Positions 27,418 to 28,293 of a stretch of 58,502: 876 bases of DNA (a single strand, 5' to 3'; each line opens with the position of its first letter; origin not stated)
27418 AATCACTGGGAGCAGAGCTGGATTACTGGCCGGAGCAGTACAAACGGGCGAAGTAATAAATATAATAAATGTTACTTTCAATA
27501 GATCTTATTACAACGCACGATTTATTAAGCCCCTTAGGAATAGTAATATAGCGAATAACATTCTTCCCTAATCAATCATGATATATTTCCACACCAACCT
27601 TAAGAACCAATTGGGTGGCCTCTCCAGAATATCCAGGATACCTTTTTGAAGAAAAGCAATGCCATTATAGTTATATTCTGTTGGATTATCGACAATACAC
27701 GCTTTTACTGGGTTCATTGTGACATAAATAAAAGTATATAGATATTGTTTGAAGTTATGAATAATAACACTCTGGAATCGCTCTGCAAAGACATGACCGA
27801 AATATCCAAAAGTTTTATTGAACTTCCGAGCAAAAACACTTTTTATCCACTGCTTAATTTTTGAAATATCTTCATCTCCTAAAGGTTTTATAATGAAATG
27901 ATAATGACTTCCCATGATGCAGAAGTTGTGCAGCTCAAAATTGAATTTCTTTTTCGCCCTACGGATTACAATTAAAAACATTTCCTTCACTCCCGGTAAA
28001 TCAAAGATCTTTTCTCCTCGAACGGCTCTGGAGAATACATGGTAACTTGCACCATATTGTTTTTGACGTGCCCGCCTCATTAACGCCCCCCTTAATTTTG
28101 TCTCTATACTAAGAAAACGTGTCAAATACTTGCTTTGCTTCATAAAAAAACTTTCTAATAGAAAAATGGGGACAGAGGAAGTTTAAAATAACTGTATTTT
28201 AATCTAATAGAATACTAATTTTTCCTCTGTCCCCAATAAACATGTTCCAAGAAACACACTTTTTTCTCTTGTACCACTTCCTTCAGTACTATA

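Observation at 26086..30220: Eight copies of the word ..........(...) packed into 4.2 kb, both between and inside genes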

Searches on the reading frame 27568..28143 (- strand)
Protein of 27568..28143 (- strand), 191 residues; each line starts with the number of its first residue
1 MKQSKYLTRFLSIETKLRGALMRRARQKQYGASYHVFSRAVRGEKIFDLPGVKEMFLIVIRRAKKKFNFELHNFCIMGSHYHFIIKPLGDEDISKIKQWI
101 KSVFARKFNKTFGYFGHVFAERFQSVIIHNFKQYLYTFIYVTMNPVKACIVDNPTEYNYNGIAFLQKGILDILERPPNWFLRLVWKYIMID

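Call 8: search_protein_families(library=pfam, proteins=[window:27568-28143:-], max_evalue=0.01)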
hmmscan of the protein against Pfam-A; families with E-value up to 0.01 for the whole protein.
window:27568-28143:- (191 aa): 1 family
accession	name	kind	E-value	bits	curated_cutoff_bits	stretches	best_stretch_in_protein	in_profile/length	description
PF01797.21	Y1_Tnp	-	6.3e-11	42.9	23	1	29-123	2-101/121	Transposase IS200 like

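Call 9: find_encoding_contigs(protein=window:27568-28143:-, flank=10000, max_places=10)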
Protein window:27568-28143:- (191 aa): no gene with exactly this product is on record in the collection.

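Call 12: find_homologous_proteins(query=window:27568-28080:-, max_evalue=0.00001)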
Query window:27568-28080:- (170 aa): 35 proteins with E <= 0.00001 among 41 candidates.
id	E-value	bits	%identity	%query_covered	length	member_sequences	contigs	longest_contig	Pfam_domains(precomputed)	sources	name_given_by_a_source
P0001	4.3e-112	390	100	100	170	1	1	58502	PF01797.22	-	-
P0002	2.6e-87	309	79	98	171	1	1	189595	PF01797.22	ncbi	-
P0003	1.1e-85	304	79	98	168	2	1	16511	PF01797.22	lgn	-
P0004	2.0e-85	303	78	92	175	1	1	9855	PF01797.22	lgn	-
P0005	2.3e-85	303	77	100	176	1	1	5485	PF01797.22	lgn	-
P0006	9.1e-85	301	75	98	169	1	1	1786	PF01797.22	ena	-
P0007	1.3e-84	300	78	98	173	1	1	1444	PF01797.22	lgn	-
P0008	2.2e-82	293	75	98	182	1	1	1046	PF01797.22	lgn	-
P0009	1.4e-77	277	74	96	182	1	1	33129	PF01797.22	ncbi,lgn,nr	ncbi:MAG: transposase [Spirochaetales bacterium]|nr:transposase [Spirochaetales bacterium]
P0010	2.2e-74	267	69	98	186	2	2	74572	PF01797.22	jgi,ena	-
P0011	1.0e-61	226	62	96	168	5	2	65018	PF01797.22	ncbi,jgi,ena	jgi:putative transposase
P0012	7.7e-61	223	61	98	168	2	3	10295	PF01797.22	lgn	-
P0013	2.2e-60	221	62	98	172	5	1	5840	PF01797.22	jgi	-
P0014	3.0e-60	221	63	99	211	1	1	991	PF01797.22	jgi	jgi:REP element-mobilizing transposase RayT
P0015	1.1e-59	219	62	96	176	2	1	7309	PF01797.22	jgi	jgi:putative transposase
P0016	1.7e-59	219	56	99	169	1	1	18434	PF01797.22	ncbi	-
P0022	2.4e-56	208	57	96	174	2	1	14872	PF01797.22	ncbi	-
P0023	2.1e-54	202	57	96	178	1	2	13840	PF01797.22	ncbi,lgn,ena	-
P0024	3.8e-54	201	54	96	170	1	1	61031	PF01797.22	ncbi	-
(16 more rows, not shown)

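Call 13: find_encoding_contigs(protein=P0002, flank=10000, max_places=3)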
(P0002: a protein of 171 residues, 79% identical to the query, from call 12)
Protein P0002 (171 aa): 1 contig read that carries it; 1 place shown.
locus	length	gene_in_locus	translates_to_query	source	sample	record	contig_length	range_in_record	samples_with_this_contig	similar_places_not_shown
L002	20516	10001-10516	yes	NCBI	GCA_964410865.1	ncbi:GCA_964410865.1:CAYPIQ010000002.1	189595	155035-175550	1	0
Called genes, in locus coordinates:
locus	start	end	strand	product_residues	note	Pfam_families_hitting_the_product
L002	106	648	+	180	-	PF00881:Nitroreductase, PF14512:TM1586_NiRdase (weak), PF00881:Nitroreductase, PF14512:TM1586_NiRdase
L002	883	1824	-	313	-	PF02653:BPD_transp_2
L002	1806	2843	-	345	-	PF02653:BPD_transp_2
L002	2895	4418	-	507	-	PF00005:ABC_tran, PF13304:AAA_21 (faint), PF00005:ABC_tran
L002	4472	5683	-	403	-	PF02608:Bmp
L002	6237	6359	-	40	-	-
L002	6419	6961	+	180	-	PF00440:TetR_N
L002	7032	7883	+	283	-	PF01887:SAM_HAT_N, PF20257:SAM_HAT_C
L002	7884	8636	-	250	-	PF02146:SIR2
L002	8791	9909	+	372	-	PF07885:Ion_trans_2, PF02254:TrkA_N, PF02080:TrkA_C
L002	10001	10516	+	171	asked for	PF01797:Y1_Tnp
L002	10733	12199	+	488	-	PF00929:RNase_T, PF08411:ExoI_SH3, PF26016:ExoI_C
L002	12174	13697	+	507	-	PF00128:Alpha-amylase, PF09154:Alpha-amy_C_pro (faint)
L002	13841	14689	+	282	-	PF01612:DNA_pol_A_exo1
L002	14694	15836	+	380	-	PF13439:Glyco_transf_4, PF13579:Glyco_trans_4_4, PF20706:GT4-conflict, PF08323:Glyco_transf_5 (weak), PF00534:Glycos_transf_1, PF13692:Glyco_trans_1_4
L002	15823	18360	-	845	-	PF11897:DUF3417, PF00343:Phosphorylase, PF28476:GlgP_C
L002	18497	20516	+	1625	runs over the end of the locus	PF00128:Alpha-amylase (faint), PF08323:Glyco_transf_5, PF00534:Glycos_transf_1, PF13692:Glyco_trans_1_4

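Call 14: find_encoding_contigs(protein=P0009, flank=10000, max_places=3)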
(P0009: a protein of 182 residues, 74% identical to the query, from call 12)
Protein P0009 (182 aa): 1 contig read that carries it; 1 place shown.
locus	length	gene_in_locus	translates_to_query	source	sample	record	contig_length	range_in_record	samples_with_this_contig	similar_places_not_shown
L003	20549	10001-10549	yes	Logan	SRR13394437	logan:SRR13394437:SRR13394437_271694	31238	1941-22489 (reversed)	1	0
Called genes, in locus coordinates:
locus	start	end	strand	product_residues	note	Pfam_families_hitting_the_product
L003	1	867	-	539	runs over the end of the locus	PF00990:GGDEF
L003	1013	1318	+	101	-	PF03992:ABM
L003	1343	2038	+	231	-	PF00753:Lactamase_B, PF23023:Anti-Pycsar_Apyc1 (weak)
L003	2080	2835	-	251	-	PF02585:PIG-L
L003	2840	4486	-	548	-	PF07555:NAGidase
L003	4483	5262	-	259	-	PF07090:GATase1_like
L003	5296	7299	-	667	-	PF00583:Acetyltransf_1, PF13508:Acetyltransf_7 (weak)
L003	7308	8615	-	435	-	PF07690:MFS_1, PF13347:MFS_2, PF07690:MFS_1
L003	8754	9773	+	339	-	PF07885:Ion_trans_2, PF22614:Slo-like_RCK (faint), PF02254:TrkA_N, PF02080:TrkA_C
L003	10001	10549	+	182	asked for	PF01797:Y1_Tnp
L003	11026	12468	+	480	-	PF00929:RNase_T, PF08411:ExoI_SH3, PF26016:ExoI_C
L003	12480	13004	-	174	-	PF01182:Glucosamine_iso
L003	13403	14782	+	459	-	PF07969:Amidohydro_3 (weak), PF01979:Amidohydro_1, PF07969:Amidohydro_3 (weak)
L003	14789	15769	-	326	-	PF00892:EamA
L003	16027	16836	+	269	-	PF02535:Zip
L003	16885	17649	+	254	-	PF02463:SMC_N (faint), PF00005:ABC_tran, PF13304:AAA_21 (faint)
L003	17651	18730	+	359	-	PF01458:SUFBD_core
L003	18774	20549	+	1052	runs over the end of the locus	PF27218:MJ0043_C, PF00580:UvrD-helicase, PF01443:Viral_helicase1 (faint), PF13245:AAA_19, PF13604:AAA_30 (faint), PF13361:UvrD_C, PF13538:UvrD_C_2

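Call 15: find_encoding_contigs(protein=P0010, flank=10000, max_places=3)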
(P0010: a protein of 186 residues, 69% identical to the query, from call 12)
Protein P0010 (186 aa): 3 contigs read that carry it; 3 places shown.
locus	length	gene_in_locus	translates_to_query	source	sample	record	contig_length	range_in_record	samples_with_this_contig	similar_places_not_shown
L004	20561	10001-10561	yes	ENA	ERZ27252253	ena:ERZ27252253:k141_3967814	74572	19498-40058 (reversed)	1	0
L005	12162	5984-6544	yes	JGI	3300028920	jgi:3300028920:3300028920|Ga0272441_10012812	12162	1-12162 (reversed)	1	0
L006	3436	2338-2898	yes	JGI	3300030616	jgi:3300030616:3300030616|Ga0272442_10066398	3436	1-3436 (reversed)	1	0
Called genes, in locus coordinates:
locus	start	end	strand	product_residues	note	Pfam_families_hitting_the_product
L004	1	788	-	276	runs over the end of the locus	PF05099:TerB (weak)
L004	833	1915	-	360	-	PF26832:Phage_gp86 (faint)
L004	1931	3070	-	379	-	PF13421:Band_7_1, PF01145:Band_7, PF14237:GYF_2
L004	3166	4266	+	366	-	PF01656:CbiA (weak), PF13500:AAA_26, PF07085:DRTGG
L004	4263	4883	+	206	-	PF12654:DUF3786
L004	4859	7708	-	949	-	PF00675:Peptidase_M16, PF05193:Peptidase_M16_C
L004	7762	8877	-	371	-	PF05222:AlaDh_PNT_N, PF01262:AlaDh_PNT_C, PF02826:2-Hacid_dh_C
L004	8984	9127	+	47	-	-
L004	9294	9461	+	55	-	-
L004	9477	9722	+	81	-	-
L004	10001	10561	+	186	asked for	PF01797:Y1_Tnp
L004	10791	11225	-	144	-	PF01022:HTH_5 (weak), PF04545:Sigma70_r4 (weak), PF13404:HTH_AsnC-type, PF13412:HTH_24, PF08279:HTH_11 (weak), PF22482:AsnC_trans_reg_3 (weak), PF01037:AsnC_trans_reg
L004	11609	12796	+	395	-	PF05222:AlaDh_PNT_N, PF01262:AlaDh_PNT_C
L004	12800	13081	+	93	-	PF12769:PNTB_4TM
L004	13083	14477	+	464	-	PF02233:PNTB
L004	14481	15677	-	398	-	PF07690:MFS_1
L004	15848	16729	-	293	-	PF09084:NMT1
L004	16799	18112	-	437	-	PF01547:SBP_bac_1, PF13416:SBP_bac_8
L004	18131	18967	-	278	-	PF00528:BPD_transp_1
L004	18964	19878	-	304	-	PF00528:BPD_transp_1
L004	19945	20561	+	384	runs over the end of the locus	PF01663:Phosphodiest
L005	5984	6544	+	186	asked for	PF01797:Y1_Tnp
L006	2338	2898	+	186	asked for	PF01797:Y1_Tnp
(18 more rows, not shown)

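Call 41: search_protein_families(library=ncbifam, proteins=[window:27568-28080:-, L002:10001-10516:+, L003:10001-10549:+, L004:10001-10561:+], max_evalue=0.01)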
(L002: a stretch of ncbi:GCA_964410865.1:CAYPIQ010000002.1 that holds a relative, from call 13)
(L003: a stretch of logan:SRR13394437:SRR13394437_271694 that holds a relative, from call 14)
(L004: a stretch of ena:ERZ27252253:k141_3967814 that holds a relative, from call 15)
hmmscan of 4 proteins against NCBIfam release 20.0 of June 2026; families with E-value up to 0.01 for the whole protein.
window:27568-28080:- (170 aa): 2 families
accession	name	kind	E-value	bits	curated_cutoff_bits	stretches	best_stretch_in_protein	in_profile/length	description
NF047646.1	REP_Tyr_transpos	equivalog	2.1e-19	69.8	80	1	3-138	2-145/146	REP-associated tyrosine transposase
NF033573.1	transpos_IS200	equivalog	1.5e-05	25.3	55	1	2-92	2-91/126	IS200/IS605 family transposase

L002:10001-10516:+ (171 aa): 2 families
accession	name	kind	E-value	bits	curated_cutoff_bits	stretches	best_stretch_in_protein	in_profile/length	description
NF047646.1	REP_Tyr_transpos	equivalog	4.5e-21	75.3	80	1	4-138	3-145/146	REP-associated tyrosine transposase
NF033573.1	transpos_IS200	equivalog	2.4e-08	34.2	55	1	2-91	2-90/126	IS200/IS605 family transposase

L003:10001-10549:+ (182 aa): 2 families
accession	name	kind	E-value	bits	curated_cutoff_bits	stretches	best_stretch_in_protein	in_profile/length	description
NF047646.1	REP_Tyr_transpos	equivalog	5.7e-19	68.4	80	1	3-138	2-145/146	REP-associated tyrosine transposase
NF033573.1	transpos_IS200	equivalog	0.00054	20.2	55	1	11-88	11-87/126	IS200/IS605 family transposase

L004:10001-10561:+ (186 aa): 2 families
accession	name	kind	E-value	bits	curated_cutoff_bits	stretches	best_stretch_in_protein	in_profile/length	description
NF047646.1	REP_Tyr_transpos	equivalog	7.6e-18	64.8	80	1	4-138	3-145/146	REP-associated tyrosine transposase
NF033573.1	transpos_IS200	equivalog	0.00026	21.2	55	1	12-92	12-91/126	IS200/IS605 family transposase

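Call 42: search_solved_structures(query=window:27568-28080:-, max_evalue=1, show_alignments=2)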
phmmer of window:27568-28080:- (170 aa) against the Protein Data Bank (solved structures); distinct sequences matched with E-value up to 1: 1.
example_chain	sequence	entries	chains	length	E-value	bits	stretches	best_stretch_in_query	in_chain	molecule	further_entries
4er8_A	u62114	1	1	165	5.6e-05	26.3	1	33-136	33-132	TnpArep for protein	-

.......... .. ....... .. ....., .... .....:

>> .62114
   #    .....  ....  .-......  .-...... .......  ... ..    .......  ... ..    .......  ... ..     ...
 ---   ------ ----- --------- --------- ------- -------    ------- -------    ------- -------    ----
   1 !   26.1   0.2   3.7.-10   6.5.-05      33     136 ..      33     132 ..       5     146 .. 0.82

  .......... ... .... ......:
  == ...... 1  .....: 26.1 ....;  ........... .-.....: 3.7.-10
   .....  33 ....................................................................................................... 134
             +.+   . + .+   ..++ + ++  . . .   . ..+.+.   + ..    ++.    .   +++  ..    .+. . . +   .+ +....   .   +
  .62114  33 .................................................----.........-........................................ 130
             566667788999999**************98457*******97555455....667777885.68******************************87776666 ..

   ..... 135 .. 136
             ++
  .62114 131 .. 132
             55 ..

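Call 44: find_related_loci(query=A2, collection=metagenome_contigs, flank=10000)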
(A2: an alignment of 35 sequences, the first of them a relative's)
Query A2 (170 aa) in metagenome_contigs; peptide patterns used: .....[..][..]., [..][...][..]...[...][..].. (x = any residue, [..] = any of these).
539 stretches matched a pattern; 388 encode a relative of the query (tblastn E <= 1e-3); the best 80 are kept; 80 distinct loci.
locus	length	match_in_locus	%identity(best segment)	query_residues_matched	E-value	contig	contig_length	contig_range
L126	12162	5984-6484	69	1-167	3e-79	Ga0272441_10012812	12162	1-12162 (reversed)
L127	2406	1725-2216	55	1-164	5e-63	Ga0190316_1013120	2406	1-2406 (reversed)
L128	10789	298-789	55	1-164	8e-62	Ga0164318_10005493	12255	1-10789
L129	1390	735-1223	59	2-164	1e-62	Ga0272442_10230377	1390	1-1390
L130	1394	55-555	56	1-167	6e-62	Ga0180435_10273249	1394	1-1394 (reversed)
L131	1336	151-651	54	1-167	2e-61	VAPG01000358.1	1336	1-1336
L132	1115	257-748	52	1-164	2e-59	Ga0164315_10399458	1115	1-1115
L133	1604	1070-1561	52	1-164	5e-57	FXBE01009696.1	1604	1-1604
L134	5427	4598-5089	51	1-164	2e-55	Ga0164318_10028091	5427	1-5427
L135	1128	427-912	51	1-163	3e-58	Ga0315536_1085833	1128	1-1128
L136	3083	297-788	52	1-164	1e-54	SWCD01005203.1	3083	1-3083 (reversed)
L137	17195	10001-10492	52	1-164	9e-55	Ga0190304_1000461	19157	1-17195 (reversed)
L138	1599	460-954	55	1-165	2e-56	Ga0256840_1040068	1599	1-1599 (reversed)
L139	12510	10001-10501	50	1-167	5e-54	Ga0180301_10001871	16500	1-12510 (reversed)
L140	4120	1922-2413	48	1-164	2e-53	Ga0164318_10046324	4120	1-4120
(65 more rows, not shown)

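Call 57: search_solved_structures(query=L003:11026-12465:+, max_evalue=1e-20, show_alignments=1)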
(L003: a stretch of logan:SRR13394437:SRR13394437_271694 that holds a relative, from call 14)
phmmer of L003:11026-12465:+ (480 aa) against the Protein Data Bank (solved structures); distinct sequences matched with E-value up to 1e-20: 4.
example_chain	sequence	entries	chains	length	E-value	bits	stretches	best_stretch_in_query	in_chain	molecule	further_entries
4rg8_A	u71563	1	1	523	5.2e-134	451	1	4-474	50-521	Exonuclease I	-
4jrp_A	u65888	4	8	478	1.4e-118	400.1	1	3-433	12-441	Exodeoxyribonuclease I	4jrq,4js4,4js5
4hcb_A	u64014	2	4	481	1.6e-118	399.9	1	3-433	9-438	Exodeoxyribonuclease I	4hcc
1fxx_A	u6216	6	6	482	1.7e-118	399.9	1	3-433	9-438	EXONUCLEASE I | Exodeoxyribonuclease I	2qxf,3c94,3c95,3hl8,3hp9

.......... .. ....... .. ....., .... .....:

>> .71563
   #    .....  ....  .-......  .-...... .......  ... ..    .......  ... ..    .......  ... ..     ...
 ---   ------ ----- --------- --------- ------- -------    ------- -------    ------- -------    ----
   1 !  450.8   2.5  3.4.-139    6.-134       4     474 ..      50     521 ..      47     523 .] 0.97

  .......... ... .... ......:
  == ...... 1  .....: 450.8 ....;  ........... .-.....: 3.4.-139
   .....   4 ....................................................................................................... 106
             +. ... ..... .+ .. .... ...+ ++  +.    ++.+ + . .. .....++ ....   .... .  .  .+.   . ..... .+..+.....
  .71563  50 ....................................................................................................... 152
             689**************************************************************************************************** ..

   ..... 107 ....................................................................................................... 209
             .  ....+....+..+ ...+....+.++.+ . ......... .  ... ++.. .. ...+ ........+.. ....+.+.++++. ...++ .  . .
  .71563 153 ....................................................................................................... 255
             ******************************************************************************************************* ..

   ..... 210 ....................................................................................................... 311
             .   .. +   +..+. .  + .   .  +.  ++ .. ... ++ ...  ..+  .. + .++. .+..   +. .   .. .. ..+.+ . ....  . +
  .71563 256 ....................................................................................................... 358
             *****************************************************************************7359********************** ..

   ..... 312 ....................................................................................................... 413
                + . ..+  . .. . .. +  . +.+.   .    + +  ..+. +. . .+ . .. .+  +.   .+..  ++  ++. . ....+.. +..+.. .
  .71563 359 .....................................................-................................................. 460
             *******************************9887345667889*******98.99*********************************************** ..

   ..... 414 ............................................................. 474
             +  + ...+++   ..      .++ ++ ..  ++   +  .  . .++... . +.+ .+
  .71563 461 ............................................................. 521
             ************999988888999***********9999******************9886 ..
